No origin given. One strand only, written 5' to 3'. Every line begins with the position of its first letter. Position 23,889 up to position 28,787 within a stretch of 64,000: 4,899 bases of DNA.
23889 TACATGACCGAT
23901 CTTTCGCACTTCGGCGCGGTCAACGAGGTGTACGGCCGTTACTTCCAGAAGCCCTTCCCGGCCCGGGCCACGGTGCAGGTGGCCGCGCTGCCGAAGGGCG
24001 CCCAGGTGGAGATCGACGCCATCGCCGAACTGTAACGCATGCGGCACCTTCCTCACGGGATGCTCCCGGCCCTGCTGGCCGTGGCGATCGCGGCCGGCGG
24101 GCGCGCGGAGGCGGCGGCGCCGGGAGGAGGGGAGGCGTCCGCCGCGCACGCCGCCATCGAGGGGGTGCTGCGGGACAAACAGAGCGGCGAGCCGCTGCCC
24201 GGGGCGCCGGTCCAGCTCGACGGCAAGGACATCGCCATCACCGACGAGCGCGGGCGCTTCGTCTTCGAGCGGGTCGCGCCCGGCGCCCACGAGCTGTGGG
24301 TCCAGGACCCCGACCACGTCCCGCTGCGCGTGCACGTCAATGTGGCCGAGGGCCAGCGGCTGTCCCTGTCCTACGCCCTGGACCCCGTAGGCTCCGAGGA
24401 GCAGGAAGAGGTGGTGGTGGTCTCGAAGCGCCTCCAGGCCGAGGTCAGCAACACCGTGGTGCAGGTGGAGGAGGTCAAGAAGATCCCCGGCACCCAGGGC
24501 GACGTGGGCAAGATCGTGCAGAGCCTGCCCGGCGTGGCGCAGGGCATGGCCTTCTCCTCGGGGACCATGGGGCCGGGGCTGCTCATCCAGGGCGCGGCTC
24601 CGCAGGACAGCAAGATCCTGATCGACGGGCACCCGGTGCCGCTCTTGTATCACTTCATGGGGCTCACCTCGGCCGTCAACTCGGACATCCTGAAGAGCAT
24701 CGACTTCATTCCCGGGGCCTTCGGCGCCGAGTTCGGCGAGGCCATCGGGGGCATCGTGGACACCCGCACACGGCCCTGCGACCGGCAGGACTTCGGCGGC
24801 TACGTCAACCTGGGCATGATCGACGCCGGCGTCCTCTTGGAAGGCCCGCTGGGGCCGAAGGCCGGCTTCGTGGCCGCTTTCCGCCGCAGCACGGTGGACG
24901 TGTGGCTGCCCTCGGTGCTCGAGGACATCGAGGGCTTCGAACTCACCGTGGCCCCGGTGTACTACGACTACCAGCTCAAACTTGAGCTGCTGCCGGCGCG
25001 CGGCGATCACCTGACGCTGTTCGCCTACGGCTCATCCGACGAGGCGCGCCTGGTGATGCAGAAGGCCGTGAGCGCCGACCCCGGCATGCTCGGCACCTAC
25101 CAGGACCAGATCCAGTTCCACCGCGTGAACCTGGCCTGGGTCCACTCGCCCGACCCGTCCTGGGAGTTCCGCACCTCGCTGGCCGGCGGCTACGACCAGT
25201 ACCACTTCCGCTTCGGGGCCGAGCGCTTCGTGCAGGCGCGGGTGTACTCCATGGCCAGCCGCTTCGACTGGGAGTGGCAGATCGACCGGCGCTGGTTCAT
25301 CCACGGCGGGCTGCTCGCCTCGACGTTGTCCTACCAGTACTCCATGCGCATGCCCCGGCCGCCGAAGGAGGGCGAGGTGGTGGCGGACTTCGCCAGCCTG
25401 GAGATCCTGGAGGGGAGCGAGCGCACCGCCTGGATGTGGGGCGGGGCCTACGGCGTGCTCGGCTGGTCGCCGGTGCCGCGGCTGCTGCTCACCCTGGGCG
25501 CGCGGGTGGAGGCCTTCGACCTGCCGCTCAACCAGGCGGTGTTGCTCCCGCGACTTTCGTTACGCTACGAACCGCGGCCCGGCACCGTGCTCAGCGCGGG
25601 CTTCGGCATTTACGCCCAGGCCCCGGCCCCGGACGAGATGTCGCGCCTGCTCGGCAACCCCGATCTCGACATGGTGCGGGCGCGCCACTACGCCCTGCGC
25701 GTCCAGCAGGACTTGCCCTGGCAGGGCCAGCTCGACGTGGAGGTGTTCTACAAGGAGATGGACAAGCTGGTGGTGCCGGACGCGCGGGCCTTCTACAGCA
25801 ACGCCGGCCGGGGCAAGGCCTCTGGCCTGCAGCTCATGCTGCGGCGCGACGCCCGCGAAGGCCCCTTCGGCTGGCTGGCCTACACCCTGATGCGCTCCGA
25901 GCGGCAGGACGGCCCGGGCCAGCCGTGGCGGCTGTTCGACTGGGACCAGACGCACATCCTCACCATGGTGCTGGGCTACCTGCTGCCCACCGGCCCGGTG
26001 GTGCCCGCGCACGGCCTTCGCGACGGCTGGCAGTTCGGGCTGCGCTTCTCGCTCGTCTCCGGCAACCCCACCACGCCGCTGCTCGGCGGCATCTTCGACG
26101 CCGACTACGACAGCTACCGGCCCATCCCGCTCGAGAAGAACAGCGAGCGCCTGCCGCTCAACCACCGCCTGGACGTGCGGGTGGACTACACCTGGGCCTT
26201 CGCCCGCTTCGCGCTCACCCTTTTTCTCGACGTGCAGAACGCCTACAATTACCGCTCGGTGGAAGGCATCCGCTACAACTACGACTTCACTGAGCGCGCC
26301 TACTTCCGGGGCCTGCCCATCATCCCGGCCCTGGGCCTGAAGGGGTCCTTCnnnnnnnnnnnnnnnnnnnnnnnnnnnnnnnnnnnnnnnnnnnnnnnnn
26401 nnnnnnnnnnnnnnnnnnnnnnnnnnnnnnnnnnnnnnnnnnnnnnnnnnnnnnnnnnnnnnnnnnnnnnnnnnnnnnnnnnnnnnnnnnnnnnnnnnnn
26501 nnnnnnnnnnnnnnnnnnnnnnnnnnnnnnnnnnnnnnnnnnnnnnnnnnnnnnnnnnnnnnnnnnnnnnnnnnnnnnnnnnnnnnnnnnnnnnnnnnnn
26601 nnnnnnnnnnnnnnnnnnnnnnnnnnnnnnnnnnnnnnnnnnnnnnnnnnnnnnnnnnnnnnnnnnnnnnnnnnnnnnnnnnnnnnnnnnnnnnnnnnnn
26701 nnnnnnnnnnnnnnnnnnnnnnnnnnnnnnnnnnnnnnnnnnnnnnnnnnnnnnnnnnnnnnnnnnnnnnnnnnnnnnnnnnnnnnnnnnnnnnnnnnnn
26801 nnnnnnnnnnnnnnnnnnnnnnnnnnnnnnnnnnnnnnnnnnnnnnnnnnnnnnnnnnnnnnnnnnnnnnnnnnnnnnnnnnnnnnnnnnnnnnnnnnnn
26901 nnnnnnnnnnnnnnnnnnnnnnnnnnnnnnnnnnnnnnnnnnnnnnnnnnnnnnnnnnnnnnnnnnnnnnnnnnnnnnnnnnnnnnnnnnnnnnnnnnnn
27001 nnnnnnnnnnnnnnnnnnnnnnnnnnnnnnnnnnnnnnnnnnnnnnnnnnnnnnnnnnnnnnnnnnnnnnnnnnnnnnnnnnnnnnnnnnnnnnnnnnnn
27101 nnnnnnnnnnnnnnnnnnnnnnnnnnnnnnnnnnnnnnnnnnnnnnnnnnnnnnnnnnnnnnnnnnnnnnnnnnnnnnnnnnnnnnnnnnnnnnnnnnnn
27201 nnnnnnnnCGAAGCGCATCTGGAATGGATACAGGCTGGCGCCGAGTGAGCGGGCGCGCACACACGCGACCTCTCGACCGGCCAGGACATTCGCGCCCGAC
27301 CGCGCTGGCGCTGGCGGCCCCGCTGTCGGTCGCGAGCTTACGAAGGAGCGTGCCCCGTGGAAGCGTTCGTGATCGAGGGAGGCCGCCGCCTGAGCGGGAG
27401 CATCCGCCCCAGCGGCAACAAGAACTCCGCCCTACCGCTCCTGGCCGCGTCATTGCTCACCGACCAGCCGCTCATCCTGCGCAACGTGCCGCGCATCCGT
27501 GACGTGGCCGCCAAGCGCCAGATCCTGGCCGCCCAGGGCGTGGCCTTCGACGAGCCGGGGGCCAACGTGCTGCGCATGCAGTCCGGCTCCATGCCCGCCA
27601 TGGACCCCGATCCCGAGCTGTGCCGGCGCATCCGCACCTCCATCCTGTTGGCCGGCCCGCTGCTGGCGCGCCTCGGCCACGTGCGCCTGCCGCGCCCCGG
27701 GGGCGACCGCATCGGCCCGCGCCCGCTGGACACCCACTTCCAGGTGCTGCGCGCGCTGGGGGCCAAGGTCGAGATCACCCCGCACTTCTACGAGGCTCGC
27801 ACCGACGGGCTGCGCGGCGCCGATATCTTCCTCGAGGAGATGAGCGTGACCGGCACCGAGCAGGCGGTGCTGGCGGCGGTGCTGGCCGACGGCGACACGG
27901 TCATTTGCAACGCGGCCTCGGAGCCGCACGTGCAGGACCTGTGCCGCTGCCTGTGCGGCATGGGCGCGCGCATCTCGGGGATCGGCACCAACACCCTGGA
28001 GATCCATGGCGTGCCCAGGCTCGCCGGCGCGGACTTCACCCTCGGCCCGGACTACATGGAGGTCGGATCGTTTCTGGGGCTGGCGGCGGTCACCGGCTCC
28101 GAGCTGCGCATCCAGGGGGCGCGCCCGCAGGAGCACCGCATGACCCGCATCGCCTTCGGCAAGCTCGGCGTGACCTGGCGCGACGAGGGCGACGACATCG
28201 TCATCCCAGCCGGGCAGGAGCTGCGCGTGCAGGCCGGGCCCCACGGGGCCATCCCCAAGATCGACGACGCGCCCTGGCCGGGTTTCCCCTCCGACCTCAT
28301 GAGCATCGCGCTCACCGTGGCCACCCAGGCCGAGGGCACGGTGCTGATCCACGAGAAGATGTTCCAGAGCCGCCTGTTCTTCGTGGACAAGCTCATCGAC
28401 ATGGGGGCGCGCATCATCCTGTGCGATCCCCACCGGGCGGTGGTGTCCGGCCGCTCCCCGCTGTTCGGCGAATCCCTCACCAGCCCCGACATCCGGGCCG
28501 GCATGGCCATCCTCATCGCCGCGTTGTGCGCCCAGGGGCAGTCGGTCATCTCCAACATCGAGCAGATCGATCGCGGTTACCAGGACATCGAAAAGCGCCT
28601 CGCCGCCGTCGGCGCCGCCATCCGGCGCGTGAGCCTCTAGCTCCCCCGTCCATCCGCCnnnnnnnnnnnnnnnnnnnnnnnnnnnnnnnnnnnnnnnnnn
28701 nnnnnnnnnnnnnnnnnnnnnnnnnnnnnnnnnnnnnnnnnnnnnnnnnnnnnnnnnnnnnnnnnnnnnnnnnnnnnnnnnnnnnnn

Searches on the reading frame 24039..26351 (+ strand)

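Call 46: search_protein_families(library=pfam, proteins=[window:24039-26351:+], max_evalue=0.001)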
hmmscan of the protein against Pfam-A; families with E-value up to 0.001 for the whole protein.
window:24039-26351:+ (771 aa): 5 families
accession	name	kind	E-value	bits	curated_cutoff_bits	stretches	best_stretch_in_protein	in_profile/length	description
PF00593.30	TonB_dep_Rec_b-barrel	-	7.2e-22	79.3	27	1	351-734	51-435/436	TonB dependent receptor-like, beta-barrel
PF07715.20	Plug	-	1.4e-09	38.8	23.9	1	134-239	5-107/107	TonB-dependent Receptor Plug Domain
PF13620.12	CarboxypepD_reg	-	3.1e-09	37.5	32.3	1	40-114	2-81/82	Carboxypeptidase regulatory-like domain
PF13715.12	CarbopepD_reg_2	-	6.1e-07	29.8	32.2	1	40-127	1-88/88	CarboxypepD_reg-like domain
PF25183.1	OMP_b-brl_4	-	8.7e-06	24.8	30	0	629-684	657-719/838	Outer membrane beta barrel domain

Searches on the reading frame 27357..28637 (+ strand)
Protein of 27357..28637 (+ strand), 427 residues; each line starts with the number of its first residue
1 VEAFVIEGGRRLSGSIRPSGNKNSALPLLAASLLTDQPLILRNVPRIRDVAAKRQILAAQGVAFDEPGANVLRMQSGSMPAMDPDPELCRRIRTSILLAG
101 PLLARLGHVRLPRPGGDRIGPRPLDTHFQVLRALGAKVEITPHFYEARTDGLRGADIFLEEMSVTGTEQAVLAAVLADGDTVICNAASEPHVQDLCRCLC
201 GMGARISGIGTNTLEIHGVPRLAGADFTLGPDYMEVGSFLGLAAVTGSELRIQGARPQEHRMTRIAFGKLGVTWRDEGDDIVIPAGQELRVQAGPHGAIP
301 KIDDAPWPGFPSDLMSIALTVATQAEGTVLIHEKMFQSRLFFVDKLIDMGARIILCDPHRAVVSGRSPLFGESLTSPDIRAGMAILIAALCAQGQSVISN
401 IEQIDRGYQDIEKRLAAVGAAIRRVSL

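Call 54: search_protein_families(library=pfam, proteins=[window:27357-28637:+], max_evalue=0.001)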
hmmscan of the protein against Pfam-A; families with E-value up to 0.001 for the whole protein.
window:27357-28637:+ (427 aa): 1 family
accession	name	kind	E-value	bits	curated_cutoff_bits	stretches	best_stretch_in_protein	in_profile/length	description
PF00275.25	EPSP_synthase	-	3.5e-63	214.2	22.8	1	7-415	2-417/417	EPSP synthase (3-phosphoshikimate 1-carboxyvinyltransferase)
